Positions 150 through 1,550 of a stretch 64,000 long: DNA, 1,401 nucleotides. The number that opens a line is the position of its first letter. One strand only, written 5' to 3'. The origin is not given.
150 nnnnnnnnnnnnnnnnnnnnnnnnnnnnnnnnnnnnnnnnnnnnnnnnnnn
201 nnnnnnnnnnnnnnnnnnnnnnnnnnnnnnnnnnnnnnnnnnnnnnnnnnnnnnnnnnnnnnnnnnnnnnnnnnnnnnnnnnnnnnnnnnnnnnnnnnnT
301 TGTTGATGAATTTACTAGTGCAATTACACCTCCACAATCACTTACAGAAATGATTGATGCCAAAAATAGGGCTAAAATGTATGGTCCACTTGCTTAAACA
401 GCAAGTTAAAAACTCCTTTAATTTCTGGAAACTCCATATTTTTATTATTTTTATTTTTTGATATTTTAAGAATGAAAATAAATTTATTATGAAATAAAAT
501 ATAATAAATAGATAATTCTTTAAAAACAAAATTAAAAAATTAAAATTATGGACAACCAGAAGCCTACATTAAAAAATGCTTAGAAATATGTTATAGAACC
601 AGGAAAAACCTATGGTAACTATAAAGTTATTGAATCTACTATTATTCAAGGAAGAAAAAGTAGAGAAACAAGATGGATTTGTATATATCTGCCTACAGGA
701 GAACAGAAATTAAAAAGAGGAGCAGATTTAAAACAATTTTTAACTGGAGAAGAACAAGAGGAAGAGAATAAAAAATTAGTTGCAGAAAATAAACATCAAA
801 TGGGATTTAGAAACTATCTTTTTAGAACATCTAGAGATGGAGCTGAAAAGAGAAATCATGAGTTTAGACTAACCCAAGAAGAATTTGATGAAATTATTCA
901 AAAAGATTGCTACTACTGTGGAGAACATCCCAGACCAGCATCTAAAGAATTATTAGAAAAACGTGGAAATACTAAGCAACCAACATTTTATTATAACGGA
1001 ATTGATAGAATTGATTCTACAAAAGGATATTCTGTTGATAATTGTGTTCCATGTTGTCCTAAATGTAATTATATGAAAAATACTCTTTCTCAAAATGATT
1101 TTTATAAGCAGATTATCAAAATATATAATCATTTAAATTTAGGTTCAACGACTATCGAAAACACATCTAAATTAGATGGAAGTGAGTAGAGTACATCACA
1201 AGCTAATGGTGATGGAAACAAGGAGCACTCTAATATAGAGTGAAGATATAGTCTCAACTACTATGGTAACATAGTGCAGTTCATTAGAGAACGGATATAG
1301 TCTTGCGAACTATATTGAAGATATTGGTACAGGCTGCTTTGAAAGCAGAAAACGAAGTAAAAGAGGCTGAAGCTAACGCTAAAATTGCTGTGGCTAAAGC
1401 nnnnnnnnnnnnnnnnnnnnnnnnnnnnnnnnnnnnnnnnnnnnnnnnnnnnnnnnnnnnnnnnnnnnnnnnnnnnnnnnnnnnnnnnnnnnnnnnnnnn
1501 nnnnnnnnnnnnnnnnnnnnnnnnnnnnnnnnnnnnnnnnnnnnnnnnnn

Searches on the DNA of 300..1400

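Call 50: search_rna_families(source=window, start=300, end=1400, threshold=evalue, max_evalue=1, show_alignments=2)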
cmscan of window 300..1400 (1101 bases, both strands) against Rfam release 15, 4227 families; matches with E-value up to 1: 1.
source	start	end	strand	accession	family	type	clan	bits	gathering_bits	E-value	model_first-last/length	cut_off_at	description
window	1158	1276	+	RF00028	Intron_gpI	Intron;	-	36.5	50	2e-07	1-253/253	no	Group I catalytic intron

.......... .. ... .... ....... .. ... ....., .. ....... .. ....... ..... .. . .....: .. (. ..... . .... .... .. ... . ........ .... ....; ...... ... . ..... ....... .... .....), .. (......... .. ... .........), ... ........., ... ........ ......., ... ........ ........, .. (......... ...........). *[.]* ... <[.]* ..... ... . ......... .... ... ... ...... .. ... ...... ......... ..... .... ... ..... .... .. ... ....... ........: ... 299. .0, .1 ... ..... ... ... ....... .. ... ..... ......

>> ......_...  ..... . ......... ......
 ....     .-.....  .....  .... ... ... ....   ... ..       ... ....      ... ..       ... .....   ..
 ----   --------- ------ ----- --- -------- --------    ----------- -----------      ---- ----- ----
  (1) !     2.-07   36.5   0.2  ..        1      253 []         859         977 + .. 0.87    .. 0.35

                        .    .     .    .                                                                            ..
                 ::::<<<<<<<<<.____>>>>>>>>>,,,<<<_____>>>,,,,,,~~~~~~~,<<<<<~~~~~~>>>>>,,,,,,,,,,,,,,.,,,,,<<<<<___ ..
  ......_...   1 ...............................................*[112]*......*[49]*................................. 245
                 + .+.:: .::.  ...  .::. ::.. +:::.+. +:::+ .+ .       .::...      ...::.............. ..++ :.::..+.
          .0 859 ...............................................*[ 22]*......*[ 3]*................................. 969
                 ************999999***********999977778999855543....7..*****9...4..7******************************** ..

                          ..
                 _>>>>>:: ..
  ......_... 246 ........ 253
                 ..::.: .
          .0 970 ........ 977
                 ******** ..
